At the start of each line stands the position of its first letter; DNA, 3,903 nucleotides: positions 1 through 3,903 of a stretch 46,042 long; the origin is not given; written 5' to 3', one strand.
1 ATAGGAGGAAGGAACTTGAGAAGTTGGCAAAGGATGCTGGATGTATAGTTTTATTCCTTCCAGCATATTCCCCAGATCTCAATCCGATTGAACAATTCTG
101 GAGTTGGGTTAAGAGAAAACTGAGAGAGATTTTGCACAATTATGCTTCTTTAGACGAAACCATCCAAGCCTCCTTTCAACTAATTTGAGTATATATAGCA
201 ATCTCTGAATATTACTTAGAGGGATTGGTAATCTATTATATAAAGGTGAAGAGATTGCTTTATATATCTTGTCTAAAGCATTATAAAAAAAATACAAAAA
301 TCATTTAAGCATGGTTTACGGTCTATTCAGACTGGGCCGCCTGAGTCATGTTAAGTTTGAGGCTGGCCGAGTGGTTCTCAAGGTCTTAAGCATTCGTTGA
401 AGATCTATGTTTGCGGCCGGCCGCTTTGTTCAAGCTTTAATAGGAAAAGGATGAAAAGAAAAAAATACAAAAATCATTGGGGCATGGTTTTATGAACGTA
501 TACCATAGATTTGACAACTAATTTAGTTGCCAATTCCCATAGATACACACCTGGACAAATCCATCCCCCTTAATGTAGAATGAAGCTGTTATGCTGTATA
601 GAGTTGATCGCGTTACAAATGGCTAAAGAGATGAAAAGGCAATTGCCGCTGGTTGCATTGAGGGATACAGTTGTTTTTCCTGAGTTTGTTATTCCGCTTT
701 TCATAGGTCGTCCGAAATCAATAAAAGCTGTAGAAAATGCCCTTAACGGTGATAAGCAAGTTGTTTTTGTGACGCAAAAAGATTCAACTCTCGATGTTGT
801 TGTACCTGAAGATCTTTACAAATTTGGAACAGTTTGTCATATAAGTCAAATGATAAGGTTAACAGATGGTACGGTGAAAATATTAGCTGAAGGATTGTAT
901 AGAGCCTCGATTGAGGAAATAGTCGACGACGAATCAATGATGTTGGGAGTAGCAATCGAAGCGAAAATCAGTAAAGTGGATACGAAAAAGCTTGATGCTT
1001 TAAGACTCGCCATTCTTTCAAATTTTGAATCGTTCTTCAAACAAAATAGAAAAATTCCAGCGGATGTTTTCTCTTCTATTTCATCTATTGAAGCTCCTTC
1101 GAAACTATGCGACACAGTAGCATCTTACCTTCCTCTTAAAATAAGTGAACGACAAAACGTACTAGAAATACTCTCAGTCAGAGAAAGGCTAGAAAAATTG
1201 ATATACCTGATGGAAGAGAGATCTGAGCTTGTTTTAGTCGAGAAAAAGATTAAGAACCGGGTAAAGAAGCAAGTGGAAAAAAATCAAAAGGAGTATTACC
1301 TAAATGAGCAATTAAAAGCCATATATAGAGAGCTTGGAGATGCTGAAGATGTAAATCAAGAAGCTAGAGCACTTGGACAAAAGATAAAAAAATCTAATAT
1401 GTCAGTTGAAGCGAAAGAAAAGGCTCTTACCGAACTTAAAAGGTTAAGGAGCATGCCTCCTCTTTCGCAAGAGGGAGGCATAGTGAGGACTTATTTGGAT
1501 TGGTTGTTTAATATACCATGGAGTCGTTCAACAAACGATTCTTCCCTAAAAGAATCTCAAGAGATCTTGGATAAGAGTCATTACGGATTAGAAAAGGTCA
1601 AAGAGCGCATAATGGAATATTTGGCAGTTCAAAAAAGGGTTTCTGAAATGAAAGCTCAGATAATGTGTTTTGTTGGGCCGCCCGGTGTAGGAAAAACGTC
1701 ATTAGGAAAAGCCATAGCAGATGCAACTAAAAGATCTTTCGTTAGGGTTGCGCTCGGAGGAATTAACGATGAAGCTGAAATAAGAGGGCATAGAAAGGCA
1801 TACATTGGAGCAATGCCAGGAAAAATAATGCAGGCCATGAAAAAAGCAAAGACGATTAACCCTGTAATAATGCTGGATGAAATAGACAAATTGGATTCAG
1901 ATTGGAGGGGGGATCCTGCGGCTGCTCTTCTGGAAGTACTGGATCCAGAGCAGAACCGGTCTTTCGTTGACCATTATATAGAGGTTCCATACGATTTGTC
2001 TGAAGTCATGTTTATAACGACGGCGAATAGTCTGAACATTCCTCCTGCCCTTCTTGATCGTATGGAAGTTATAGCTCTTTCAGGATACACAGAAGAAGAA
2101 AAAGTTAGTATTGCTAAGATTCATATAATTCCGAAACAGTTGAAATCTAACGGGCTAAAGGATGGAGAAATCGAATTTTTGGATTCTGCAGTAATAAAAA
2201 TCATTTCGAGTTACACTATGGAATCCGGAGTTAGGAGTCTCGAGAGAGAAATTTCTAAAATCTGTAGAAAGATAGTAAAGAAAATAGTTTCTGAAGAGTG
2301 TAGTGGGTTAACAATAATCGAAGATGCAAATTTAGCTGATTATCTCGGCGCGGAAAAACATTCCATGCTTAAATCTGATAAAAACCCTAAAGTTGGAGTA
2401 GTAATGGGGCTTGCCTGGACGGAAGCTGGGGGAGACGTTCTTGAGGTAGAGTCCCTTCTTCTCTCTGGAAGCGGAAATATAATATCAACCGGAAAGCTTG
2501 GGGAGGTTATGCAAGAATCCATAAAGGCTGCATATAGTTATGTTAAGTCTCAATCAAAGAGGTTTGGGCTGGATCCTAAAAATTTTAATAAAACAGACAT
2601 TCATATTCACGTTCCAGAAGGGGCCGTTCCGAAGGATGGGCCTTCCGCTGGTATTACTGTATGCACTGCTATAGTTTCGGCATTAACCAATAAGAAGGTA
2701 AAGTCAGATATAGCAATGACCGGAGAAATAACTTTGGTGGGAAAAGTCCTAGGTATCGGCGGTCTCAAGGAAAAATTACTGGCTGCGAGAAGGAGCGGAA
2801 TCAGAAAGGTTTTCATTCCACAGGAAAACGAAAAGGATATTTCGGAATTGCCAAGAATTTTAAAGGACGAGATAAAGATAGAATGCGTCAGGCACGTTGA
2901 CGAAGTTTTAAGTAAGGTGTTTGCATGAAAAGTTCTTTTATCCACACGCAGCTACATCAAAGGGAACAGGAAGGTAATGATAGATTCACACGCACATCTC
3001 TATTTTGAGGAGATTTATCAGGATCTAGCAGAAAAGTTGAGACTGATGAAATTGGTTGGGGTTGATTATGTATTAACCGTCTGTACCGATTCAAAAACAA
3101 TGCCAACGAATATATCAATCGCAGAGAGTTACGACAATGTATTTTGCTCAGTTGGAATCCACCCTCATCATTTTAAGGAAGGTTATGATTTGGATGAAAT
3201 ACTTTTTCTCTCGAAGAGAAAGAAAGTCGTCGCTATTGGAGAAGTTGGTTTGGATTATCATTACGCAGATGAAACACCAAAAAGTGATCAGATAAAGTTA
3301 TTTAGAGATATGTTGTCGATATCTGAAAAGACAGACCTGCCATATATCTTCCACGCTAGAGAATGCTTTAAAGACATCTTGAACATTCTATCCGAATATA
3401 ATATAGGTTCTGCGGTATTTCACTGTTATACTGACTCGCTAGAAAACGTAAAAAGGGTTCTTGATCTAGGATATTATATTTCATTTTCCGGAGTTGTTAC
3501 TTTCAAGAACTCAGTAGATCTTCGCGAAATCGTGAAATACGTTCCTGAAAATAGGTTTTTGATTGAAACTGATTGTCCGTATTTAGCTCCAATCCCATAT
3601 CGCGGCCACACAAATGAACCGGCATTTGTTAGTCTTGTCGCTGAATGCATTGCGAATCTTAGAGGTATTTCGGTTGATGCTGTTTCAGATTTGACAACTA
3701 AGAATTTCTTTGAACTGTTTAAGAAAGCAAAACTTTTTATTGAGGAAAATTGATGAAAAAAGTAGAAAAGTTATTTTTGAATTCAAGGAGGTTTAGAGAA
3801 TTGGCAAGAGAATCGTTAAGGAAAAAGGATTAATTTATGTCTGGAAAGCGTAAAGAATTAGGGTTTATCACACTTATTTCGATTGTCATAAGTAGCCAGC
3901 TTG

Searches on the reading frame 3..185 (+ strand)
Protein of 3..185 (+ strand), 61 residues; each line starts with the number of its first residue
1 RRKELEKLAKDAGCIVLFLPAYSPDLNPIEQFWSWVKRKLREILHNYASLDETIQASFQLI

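Call 53: search_protein_families(library=pfam, max_evalue=0.01, proteins=[window:3-185:+])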
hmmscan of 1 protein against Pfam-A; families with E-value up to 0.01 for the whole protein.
seq(61 aa): 1 family
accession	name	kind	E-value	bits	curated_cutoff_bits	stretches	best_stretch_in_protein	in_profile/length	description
PF13358.12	DDE_3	-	1.6e-12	47.9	28.6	1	2-51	93-143/146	DDE superfamily endonuclease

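Call 56: find_homologous_proteins(query=window:3-185:+, max_evalue=0.001)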
Query seq(61 aa) (61 aa): 79 proteins with E <= 0.001 among 97 candidates.
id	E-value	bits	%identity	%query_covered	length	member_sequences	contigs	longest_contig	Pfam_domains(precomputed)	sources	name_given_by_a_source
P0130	1.9e-33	130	100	100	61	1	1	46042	PF13358.13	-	-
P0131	6.9e-28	113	85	100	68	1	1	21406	PF13358.13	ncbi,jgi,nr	ncbi:MAG: transposase [Holosporales bacterium]|jgi:transposase|nr:transposase [Holosporales bacteriu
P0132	2.6e-22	95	72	98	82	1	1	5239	PF13358.13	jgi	jgi:transposase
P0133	4.1e-22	95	75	98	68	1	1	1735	PF13358.13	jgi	jgi:transposase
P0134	8.9e-21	90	72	100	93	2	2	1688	PF13358.13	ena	-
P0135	1.1e-20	90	89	77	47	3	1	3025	PF13358.13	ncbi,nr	ncbi:MAG: transposase [Holosporales bacterium]|nr:transposase [Holosporales bacterium]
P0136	1.1e-19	87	69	97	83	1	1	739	PF13358.13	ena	-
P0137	1.3e-18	84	66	97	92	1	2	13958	PF13358.13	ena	-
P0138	5.8e-15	72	100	57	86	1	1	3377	PF13358.13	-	-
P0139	7.3e-11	59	57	98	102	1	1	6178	PF13358.13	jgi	-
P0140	2.0e-10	58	55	95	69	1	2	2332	PF13358.13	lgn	-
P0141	5.5e-10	57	53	98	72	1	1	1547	PF13358.13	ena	-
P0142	2.1e-9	55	50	98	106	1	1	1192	PF13358.13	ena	-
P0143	2.5e-9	54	52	95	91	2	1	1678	PF13358.13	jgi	-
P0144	6.4e-9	53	49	97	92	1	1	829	PF13358.13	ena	-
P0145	2.1e-8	52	50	98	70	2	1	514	PF13358.13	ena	-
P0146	3.4e-8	51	47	98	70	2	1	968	PF13358.13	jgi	-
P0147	7.3e-7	47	41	84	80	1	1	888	PF13358.13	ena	-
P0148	1.0e-6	46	58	70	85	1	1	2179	PF13358.13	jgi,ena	-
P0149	1.3e-6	46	59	67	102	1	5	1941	PF13358.13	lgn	-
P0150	1.3e-6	46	67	59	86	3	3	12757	PF13358.13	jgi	jgi:transposase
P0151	1.9e-6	45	73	54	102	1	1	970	PF13358.13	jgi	jgi:transposase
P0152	2.2e-6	45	48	100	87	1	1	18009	PF13358.13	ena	-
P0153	2.9e-6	45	43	90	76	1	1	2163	PF13358.13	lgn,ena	-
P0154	3.5e-6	45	44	97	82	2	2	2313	PF13358.13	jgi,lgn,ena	-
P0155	4.1e-6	44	69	57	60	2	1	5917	PF13358.13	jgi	jgi:transposase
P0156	5.6e-6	44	67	59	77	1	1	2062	PF13358.13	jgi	jgi:transposase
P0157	6.0e-6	44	47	100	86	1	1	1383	PF13358.13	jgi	jgi:transposase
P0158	6.0e-6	44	36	90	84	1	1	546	PF13358.13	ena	-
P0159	6.6e-6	44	50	69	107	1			PF13358.13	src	-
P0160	7.1e-6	44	71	56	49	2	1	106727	PF13358.13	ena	-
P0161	7.2e-6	44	48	90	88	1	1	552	PF13358.13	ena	-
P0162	8.9e-6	43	52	87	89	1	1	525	PF13358.13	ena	-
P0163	9.0e-6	43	42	97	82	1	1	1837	PF13358.13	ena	-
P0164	1.9e-5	42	59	64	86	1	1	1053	PF13358.13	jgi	jgi:transposase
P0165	2.1e-5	42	62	61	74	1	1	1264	PF13358.13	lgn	-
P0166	2.2e-5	42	45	97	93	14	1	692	PF13358.13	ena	-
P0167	2.5e-5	42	66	57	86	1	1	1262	PF13358.13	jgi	jgi:transposase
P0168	2.6e-5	42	69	57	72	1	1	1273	PF13358.13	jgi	jgi:transposase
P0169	2.6e-5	42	69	57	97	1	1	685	PF13358.13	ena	-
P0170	2.7e-5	42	71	56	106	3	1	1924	PF13358.13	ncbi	-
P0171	2.8e-5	42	67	59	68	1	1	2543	PF13358.13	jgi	jgi:transposase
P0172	3.0e-5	42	62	64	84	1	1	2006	PF13358.13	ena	-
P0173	3.0e-5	42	67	59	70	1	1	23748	PF13358.13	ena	-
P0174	3.1e-5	42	65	61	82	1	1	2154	PF13358.13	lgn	-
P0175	3.5e-5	41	71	56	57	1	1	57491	PF13358.13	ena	-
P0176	3.7e-5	41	71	56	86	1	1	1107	PF13358.13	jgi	jgi:transposase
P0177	4.4e-5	41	71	56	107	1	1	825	PF13358.13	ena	-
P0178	4.5e-5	41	74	51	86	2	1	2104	PF13358.13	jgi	-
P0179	4.7e-5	41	57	69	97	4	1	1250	PF13358.13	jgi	jgi:transposase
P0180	4.9e-5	41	71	56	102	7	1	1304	PF13358.13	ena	-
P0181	4.9e-5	41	50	80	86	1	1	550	PF13358.13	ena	-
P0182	5.6e-5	41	73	49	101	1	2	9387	PF13358.13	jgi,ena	-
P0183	6.0e-5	41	66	57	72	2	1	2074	PF13358.13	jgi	-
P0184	6.2e-5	41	77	51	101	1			PF13358.13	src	-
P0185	7.8e-5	40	61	62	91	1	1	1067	PF13358.13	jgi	jgi:transposase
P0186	8.9e-5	40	57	69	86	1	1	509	PF13358.13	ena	-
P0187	9.2e-5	40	68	56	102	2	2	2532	PF13358.13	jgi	jgi:transposase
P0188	9.4e-5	40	68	56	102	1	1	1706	PF13358.13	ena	-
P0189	1.0e-4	40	71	56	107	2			PF13358.13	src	-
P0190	1.0e-4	40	61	59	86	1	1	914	PF13358.13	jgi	jgi:transposase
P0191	1.1e-4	40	54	82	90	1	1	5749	PF13358.13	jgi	jgi:transposase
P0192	1.1e-4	40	61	62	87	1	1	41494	PF13358.13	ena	-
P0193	1.1e-4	40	64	59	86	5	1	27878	PF13358.13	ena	-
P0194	1.2e-4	40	77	49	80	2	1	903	PF13358.13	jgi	-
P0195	1.2e-4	40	49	89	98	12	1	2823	PF13358.13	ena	-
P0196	1.4e-4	40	43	77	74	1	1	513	PF13358.13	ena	-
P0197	1.4e-4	40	76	48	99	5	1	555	PF13358.13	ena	-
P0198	1.6e-4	39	68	56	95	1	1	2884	PF13358.13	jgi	jgi:transposase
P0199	1.7e-4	39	56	67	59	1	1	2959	PF13358.13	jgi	jgi:transposase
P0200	1.7e-4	39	50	84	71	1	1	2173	PF13358.13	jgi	-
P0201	1.9e-4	39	72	48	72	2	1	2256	PF13358.13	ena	-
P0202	2.2e-4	39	72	48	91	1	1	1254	PF13358.13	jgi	jgi:transposase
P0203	2.2e-4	39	59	67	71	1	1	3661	PF13358.13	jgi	jgi:transposase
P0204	2.7e-4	39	56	67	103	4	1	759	PF13358.13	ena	-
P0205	3.0e-4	39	63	57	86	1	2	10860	PF13358.13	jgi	jgi:transposase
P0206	3.2e-4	38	52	69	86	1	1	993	PF13358.13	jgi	jgi:transposase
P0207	6.4e-4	37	51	67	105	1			PF13358.13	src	-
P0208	8.2e-4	37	81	43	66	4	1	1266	PF13358.13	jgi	-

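Call 58: find_encoding_contigs(protein=P0131, flank=10000, max_places=3)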
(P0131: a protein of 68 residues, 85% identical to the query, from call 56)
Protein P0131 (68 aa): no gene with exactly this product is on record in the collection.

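Call 59: find_encoding_contigs(protein=P0137, flank=10000, max_places=3)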
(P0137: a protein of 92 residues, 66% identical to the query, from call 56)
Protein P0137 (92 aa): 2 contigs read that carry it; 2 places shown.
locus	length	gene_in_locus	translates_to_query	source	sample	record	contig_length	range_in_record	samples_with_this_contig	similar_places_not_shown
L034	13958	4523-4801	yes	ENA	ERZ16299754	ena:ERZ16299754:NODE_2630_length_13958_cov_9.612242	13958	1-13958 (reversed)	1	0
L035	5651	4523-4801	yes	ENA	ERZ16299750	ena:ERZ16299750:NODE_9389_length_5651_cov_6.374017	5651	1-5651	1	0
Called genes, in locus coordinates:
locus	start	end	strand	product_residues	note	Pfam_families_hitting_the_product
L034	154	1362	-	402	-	PF13173:AAA_14, PF13635:DUF4143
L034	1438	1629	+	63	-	-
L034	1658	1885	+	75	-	PF00239:Resolvase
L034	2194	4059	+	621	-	-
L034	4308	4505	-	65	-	-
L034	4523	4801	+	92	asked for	PF13358:DDE_3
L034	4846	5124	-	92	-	PF05016:ParE_toxin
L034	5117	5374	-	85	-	-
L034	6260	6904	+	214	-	PF01656:CbiA, PF02374:ArsA_ATPase (faint), PF06564:CBP_BcsQ (faint), PF07015:VirC1, PF09140:MipZ (weak), PF10609:ParA (faint), PF13614:AAA_31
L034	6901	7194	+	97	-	-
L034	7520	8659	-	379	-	-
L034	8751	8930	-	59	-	-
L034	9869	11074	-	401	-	PF13173:AAA_14, PF13635:DUF4143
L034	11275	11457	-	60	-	-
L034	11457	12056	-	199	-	PF00239:Resolvase, PF02796:HTH_7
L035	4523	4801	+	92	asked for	PF13358:DDE_3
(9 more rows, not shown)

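Call 82: find_encoding_contigs(protein=P0132, flank=6000, max_places=3)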
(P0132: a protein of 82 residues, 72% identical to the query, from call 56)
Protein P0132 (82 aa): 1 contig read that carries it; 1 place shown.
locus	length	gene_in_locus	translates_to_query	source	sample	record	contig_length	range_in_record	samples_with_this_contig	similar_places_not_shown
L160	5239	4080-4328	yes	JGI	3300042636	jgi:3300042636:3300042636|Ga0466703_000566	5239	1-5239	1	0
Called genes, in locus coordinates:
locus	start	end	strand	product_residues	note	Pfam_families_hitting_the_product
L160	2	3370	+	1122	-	?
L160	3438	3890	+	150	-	PF01710:HTH_Tnp_IS630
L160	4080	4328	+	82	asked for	PF13358:DDE_3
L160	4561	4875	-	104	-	-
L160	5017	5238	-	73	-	?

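Call 83: find_encoding_contigs(protein=P0134, flank=6000, max_places=3)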
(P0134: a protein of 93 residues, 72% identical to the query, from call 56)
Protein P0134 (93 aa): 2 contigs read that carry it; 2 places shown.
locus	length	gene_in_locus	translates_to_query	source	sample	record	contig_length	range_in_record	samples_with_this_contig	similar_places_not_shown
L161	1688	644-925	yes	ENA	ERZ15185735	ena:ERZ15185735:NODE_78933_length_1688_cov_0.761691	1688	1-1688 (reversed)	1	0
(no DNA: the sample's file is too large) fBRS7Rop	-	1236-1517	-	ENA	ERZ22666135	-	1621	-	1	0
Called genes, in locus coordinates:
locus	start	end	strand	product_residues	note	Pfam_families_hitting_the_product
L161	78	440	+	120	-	PF01710:HTH_Tnp_IS630, PF13384:HTH_23 (weak), PF13518:HTH_28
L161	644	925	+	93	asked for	PF13358:DDE_3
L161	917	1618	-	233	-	-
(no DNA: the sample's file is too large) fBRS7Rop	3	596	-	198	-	?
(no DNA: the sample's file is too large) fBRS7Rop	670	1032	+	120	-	PF01710:HTH_Tnp_IS630, PF13384:HTH_23 (weak), PF13518:HTH_28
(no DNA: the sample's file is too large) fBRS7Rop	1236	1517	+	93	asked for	PF13358:DDE_3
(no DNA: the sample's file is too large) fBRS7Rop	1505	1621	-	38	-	?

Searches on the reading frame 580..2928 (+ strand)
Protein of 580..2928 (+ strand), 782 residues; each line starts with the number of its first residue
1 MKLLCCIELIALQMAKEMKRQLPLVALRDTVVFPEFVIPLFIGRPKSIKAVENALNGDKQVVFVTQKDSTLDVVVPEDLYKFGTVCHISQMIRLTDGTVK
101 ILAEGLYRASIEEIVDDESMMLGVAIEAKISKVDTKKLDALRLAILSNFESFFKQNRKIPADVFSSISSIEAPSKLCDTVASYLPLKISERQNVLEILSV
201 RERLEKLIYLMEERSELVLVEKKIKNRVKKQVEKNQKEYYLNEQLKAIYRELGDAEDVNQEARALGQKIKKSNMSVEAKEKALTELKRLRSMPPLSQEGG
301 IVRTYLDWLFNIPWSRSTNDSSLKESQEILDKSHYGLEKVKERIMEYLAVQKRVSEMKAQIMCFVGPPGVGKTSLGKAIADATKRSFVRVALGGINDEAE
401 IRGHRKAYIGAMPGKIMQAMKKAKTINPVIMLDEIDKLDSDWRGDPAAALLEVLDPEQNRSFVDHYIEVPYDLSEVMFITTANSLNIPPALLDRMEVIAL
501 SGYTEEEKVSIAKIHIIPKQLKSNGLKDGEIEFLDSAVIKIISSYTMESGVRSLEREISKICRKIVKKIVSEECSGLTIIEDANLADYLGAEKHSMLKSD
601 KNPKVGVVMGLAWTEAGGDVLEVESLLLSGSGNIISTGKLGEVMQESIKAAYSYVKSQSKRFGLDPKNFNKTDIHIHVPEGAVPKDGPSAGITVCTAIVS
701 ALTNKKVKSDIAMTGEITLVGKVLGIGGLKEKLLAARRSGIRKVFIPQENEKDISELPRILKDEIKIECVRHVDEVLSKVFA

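Call 6: search_protein_families(library=ncbifam, proteins=[window:580-2928:+])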
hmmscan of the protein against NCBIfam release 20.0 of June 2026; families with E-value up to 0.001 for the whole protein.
window:580-2928:+ (782 aa): 23 families
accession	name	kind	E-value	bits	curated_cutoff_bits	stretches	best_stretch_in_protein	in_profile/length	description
NF008053.0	PRK10787.1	equivalog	3.6e-295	981.1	891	1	20-778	9-768/784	endopeptidase La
TIGR00763.1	lon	equivalog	2.4e-279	929.2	608.05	1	23-781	1-795/795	endopeptidase La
TIGR00764.1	lon_rel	equivalog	1.9e-33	115.9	516.6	1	583-781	396-593/608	ATP-dependent protease LonB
TIGR02903.1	spore_lon_C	equivalog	1.1e-28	100.1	678.8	1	536-780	375-614/615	Lon family ATP-dependent protease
TIGR02902.1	spore_lonB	equivalog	2.2e-28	99.2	723.3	1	592-781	335-531/531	ATP-dependent protease LonB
TIGR02653.1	Lon_rel_chp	hypoth_equivalog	2.9e-17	62.3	628.25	1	597-767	487-658/675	protease Lon-related BREX system protein BrxL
TIGR00416.1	sms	equivalog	2.7e-09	36.3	403.05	1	669-754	353-437/454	DNA repair protein RadA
TIGR03499.1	FlhF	equivalog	4.8e-07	30.1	174.15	1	213-373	54-212/286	flagellar biosynthesis GTPase FlhF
TIGR00368.1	TIGR00368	hypoth_equivalog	1.7e-06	26.9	362.4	1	647-756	36-144/499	YifB family Mg chelatase-like AAA ATPase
TIGR01242.2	TIGR01242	subfamily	2.6e-06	26.7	500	1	363-523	152-305/362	proteasome-activating nucleotidase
NF003229.0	PRK04195.1-5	equivalog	2.8e-06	26.3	280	1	338-445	23-120/413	replication factor C large subunit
TIGR02639.1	ClpA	equivalog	1.4e-05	23.5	993.15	1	318-456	443-582/734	ATP-dependent Clp protease ATP-binding subunit ClpA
NF041438.1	SepM_fam_S16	equivalog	2.1e-05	23.7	200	1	686-750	227-293/340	SepM family pheromone-processing serine protease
NF008004.0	PRK10733.1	equivalog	5.9e-05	21.2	1008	1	344-439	167-257/644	ATP-dependent zinc metalloprotease FtsH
TIGR00635.1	ruvB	equivalog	0.00012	21.2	299.05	1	334-386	6-57/305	Holliday junction branch migration DNA helicase RuvB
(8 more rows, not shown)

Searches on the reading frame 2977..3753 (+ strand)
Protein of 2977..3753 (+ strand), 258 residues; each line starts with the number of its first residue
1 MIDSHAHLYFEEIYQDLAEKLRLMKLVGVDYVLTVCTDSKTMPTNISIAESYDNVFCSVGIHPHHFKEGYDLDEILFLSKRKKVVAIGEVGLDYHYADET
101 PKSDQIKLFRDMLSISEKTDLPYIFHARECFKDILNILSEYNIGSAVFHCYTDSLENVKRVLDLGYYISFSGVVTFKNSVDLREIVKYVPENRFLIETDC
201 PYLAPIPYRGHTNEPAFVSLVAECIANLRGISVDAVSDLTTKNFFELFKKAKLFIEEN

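Call 6: search_protein_families(library=ncbifam, proteins=[window:2977-3753:+])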
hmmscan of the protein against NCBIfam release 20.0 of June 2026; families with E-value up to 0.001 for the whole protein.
window:2977-3753:+ (258 aa): 5 families
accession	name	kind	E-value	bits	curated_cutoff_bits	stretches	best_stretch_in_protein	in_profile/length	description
TIGR00010.1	TIGR00010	subfamily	1.3e-79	267.2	206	1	1-249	1-252/253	YchF/TatD family DNA exonuclease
NF008075.0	PRK10812.1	equivalog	1.9e-66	224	438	1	1-249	3-255/265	metal-dependent hydrolase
NF007745.0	PRK10425.1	equivalog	4.4e-37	127.7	395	1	14-250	14-258/260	3'-5' ssDNA/RNA exonuclease TatD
NF008522.0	PRK11449.1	equivalog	8.7e-32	110.2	481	1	1-249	5-257/259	metal-dependent hydrolase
NF041926.1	QatD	equivalog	1.1e-27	96.7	230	1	3-246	1-238/239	Qat anti-phage system TatD family nuclease QatD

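Call 10: find_encoding_contigs(protein=window:2977-3753:+, flank=10000, max_places=6)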
Protein window:2977-3753:+ (258 aa): no gene with exactly this product is on record in the collection.
